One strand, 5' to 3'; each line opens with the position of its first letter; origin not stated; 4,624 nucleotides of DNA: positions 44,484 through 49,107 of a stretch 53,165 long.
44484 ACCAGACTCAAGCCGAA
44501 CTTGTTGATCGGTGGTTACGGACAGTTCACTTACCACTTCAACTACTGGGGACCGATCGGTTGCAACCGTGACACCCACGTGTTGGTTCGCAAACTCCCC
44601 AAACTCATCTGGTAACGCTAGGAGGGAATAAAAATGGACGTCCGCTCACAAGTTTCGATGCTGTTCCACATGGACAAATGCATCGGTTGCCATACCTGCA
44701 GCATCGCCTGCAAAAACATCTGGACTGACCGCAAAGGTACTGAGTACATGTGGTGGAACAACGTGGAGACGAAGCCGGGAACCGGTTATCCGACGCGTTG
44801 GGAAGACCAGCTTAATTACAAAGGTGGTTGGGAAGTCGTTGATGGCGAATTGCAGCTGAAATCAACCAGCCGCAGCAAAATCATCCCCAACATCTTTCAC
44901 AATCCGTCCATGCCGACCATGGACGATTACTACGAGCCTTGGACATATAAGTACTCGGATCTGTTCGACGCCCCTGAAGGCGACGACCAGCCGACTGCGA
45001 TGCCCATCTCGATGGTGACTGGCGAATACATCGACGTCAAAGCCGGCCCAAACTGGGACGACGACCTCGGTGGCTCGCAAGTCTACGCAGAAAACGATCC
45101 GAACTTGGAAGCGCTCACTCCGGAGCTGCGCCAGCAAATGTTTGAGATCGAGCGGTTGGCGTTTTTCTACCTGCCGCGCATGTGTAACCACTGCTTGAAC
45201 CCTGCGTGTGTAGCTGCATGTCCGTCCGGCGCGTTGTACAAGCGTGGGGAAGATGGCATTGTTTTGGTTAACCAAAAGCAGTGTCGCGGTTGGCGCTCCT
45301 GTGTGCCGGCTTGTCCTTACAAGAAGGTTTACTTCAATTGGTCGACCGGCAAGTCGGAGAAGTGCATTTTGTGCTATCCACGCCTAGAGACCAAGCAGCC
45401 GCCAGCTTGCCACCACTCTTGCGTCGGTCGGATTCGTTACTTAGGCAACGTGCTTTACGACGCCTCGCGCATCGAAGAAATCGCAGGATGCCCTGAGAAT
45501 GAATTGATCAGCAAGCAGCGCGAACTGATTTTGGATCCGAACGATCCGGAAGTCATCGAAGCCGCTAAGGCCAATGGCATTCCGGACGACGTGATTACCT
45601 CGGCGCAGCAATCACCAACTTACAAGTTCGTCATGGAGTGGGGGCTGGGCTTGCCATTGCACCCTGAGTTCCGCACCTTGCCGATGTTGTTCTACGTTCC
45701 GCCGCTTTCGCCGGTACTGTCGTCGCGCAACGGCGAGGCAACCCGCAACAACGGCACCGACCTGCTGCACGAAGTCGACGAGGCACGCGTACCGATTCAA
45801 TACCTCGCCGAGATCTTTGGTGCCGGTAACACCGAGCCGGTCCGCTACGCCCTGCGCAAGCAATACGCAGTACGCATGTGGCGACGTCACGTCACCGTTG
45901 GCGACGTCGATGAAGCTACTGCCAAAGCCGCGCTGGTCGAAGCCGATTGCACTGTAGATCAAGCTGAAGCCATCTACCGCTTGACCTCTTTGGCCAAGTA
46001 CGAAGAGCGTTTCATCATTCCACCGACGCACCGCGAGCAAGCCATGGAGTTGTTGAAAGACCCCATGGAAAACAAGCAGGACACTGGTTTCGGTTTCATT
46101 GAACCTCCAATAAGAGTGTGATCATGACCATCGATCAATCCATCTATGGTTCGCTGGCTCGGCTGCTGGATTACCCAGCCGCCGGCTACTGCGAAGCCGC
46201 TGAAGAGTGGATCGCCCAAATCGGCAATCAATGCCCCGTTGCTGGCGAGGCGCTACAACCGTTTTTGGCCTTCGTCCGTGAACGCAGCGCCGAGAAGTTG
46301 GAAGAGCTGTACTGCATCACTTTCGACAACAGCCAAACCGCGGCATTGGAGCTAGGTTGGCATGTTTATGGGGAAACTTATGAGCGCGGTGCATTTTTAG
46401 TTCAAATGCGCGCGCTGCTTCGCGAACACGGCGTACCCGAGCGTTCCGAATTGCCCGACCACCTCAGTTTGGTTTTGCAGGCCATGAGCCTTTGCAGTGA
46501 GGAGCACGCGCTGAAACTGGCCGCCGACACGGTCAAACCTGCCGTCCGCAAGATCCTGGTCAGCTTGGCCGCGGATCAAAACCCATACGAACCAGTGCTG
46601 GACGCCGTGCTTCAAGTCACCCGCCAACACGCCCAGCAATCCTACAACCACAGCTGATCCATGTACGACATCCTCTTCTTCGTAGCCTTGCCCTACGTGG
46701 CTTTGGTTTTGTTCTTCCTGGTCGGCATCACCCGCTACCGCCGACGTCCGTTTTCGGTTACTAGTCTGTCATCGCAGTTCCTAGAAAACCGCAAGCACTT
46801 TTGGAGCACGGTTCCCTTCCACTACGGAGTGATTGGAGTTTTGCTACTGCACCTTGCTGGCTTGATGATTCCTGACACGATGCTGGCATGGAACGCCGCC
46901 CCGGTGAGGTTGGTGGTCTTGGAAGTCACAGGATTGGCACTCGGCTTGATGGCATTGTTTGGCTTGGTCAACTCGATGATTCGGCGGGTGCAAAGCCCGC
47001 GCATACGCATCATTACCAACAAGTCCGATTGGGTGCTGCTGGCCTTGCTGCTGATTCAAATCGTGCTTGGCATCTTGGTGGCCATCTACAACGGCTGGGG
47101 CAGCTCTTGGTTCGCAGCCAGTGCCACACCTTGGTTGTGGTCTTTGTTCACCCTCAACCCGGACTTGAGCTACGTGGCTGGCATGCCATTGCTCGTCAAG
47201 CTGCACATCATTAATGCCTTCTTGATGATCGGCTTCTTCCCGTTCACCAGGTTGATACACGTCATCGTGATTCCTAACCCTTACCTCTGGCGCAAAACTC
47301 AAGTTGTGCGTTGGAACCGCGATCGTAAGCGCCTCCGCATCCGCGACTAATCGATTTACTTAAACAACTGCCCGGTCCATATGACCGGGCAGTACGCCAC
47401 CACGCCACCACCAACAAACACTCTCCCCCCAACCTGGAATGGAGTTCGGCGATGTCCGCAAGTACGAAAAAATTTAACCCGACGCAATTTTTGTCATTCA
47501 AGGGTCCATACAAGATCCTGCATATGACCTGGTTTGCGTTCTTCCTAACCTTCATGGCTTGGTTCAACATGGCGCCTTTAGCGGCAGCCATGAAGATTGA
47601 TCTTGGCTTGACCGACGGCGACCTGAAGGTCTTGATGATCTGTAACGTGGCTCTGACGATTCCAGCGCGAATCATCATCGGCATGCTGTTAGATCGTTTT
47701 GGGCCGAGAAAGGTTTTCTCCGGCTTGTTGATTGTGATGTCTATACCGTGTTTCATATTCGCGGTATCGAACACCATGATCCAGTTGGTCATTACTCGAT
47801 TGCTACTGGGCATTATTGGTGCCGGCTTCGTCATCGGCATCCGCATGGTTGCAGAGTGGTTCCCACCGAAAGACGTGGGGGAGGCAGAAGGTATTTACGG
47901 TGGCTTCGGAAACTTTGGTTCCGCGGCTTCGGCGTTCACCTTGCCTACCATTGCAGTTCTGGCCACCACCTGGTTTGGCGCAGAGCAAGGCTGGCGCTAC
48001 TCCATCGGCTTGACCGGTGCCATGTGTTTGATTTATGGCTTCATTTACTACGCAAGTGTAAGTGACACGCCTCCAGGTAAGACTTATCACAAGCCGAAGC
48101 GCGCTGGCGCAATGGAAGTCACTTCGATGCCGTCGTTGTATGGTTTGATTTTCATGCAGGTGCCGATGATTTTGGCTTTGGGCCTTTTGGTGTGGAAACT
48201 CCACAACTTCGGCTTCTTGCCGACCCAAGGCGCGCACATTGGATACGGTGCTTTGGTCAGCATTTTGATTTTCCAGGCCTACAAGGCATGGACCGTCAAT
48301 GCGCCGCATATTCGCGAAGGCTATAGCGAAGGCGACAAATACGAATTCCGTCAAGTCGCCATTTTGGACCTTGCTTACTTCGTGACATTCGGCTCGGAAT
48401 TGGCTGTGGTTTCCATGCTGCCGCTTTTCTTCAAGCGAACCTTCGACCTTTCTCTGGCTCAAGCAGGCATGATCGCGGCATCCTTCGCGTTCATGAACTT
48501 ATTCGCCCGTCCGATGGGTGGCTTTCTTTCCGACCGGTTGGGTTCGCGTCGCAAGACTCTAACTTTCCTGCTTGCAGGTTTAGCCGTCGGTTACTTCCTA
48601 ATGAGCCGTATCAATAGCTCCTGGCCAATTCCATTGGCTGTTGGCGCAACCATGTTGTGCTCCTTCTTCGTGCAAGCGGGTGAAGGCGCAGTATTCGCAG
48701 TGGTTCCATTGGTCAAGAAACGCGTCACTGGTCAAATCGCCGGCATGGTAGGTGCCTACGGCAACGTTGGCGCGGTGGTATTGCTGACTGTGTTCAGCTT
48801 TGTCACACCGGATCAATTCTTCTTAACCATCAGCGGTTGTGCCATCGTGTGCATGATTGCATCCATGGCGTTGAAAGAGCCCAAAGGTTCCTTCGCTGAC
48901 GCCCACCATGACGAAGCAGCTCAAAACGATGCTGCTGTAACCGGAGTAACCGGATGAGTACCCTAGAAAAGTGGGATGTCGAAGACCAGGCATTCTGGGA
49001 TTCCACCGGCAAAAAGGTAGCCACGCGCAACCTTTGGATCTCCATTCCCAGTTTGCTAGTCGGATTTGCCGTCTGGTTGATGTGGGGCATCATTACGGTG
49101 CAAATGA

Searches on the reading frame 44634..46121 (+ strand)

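Call 3: search_protein_families(library=pfam, proteins=[window:44634-46121:+])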
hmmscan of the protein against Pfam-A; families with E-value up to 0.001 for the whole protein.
window:44634-46121:+ (495 aa): 7 families
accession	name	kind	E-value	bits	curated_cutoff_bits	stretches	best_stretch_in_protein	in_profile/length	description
PF13247.11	Fer4_11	-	1.5e-34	118.6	26.2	1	177-272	3-99/100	4Fe-4S dicluster domain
PF14711.11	Nitr_red_bet_C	-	3.5e-18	65.4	27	1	358-429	1-72/81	Respiratory nitrate reductase beta C-terminal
PF13237.11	Fer4_10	-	5.6e-10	39.4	25.5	1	181-228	6-53/53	4Fe-4S dicluster domain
PF12838.12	Fer4_7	-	7.7e-08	33.1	27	1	184-230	2-51/52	4Fe-4S dicluster domain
PF12797.12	Fer4_2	-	9.1e-06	25.8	24.5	0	9-27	3-21/22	4Fe-4S binding domain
PF12837.12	Fer4_6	-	7.9e-05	22.9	25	0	183-201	8-24/24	4Fe-4S binding domain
PF13187.11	Fer4_9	-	0.0001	22.7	27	1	183-230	1-50/52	4Fe-4S dicluster domain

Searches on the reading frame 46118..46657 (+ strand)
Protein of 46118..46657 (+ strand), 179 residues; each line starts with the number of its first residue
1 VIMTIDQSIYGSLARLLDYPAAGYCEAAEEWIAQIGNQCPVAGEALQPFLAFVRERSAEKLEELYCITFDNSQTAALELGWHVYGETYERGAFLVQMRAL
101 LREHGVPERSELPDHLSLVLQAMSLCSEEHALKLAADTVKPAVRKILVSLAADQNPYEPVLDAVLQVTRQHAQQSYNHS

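Call 3: search_protein_families(library=pfam, proteins=[window:46118-46657:+])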
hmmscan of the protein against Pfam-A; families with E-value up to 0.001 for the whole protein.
window:46118-46657:+ (179 aa): 1 family
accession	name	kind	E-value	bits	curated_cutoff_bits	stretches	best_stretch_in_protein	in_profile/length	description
PF02613.20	Nitrate_red_del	-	1.4e-12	48.3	22.2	1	43-142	9-115/136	Nitrate reductase delta subunit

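Call 4: search_protein_families(library=ncbifam, proteins=[window:46118-46657:+])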
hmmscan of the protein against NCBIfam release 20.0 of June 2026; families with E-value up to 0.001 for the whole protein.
window:46118-46657:+ (179 aa): 2 families
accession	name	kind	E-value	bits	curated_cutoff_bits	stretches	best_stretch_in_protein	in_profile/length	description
TIGR00684.1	narJ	equivalog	1.5e-17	64.1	59.35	1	15-163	2-151/152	nitrate reductase molybdenum cofactor assembly chaperone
NF011628.0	PRK15054.1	equivalog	3e-10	40.2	410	1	12-169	6-159/231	nitrate reductase molybdenum cofactor assembly chaperone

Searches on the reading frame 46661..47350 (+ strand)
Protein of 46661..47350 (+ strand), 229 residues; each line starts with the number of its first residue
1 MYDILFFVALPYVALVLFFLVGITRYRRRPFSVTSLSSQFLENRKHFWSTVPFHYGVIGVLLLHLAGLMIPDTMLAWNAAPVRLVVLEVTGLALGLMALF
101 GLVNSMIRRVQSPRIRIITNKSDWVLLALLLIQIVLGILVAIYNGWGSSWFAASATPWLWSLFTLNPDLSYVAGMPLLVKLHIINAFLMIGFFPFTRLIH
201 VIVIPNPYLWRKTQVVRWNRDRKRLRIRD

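Call 3: search_protein_families(library=pfam, proteins=[window:46661-47350:+])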
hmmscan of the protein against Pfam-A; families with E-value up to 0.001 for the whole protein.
window:46661-47350:+ (229 aa): 1 family
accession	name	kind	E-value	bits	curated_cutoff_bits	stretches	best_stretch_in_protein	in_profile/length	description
PF02665.19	Nitrate_red_gam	-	1.3e-59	201.9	22.9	1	4-218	2-216/217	Nitrate reductase gamma subunit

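Call 4: search_protein_families(library=ncbifam, proteins=[window:46661-47350:+])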
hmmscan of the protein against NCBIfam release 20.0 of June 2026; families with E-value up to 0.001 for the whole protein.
window:46661-47350:+ (229 aa): 4 families
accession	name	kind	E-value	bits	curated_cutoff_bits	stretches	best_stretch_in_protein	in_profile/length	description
TIGR00351.1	narI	equivalog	6.6e-37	127.5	105.55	1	2-218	4-223/225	respiratory nitrate reductase subunit gamma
NF045723.1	memb_anch_TmcC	equivalog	3.5e-09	36.5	240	1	49-140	75-162/218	TmcC family electron transfer complex membrane anchor subunit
NF045716.1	sulf_resp_HmcE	equivalog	5.6e-09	36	275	1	52-153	80-177/226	sulfate respiration complex protein HmcE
NF038037.1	cytob_DsrM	equivalog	4.1e-05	22.9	300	1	43-201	112-267/320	sulfate reduction electron transfer complex DsrMKJOP subunit DsrM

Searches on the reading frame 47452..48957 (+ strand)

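Call 4: search_protein_families(library=ncbifam, proteins=[window:47452-48957:+])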
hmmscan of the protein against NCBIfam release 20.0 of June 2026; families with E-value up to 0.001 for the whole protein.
window:47452-48957:+ (501 aa): 24 families
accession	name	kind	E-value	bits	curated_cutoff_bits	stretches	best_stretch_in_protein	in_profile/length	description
TIGR00886.1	2A0108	subfamily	9.7e-106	353.9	311.7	1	21-441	1-368/368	NarK family nitrate/nitrite MFS transporter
TIGR00893.1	2A0114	subfamily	9.6e-21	74.2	395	1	30-215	3-181/399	D-galactonate transporter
TIGR00881.1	2A0104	subfamily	9e-20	71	407.75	2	29-208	3-176/379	phosphoglycerate transporter protein PgtP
NF007077.0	PRK09528.1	subfamily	1.8e-14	53.1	429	1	296-493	10-210/421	galactoside permease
NF049980.1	SfMCT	equivalog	9.2e-13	47.6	320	2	303-419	216-324/378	L-lactate MFS transporter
TIGR00711.1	efflux_EmrB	subfamily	4.1e-11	42.3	230.2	2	299-389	254-344/485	DHA2 family efflux MFS transporter permease subunit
TIGR00882.1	2A0105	subfamily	4.9e-11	42.2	220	2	305-492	7-200/396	oligosaccharide MFS transporter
NF045684.1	tet_MFS_65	exception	1.2e-09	37.8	800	2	74-151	53-130/383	tetracycline efflux MFS transporter Tet(65)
NF012174.0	tet_MFS_A_B_C_D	equivalog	5.3e-09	35.4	475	2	337-395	41-98/382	Tet(A)/Tet(B)/Tet(C) family tetracycline efflux MFS transporter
TIGR00895.1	2A0115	subfamily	1.8e-07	30.5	418.55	1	40-192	36-181/398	aromatic acid/H+ symport family MFS transporter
TIGR00880.1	2_A_01_02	superfamily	2.2e-07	31.1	131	1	73-204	15-139/141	multidrug resistance protein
TIGR00883.1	2A0106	subfamily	2.8e-07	29.9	443.45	1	323-419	246-344/400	metabolite/H+ symporter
NF045488.1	tet_MFS_62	exception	1.3e-06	27.8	775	1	337-394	41-97/385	tetracycline efflux MFS transporter Tet(62)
TIGR00898.1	2A0119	subfamily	1.8e-06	27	550.75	2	75-174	145-241/506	cation transport protein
NF003477.0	PRK05122.1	subfamily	1.5e-05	23.9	374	1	301-418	21-140/404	MFS transporter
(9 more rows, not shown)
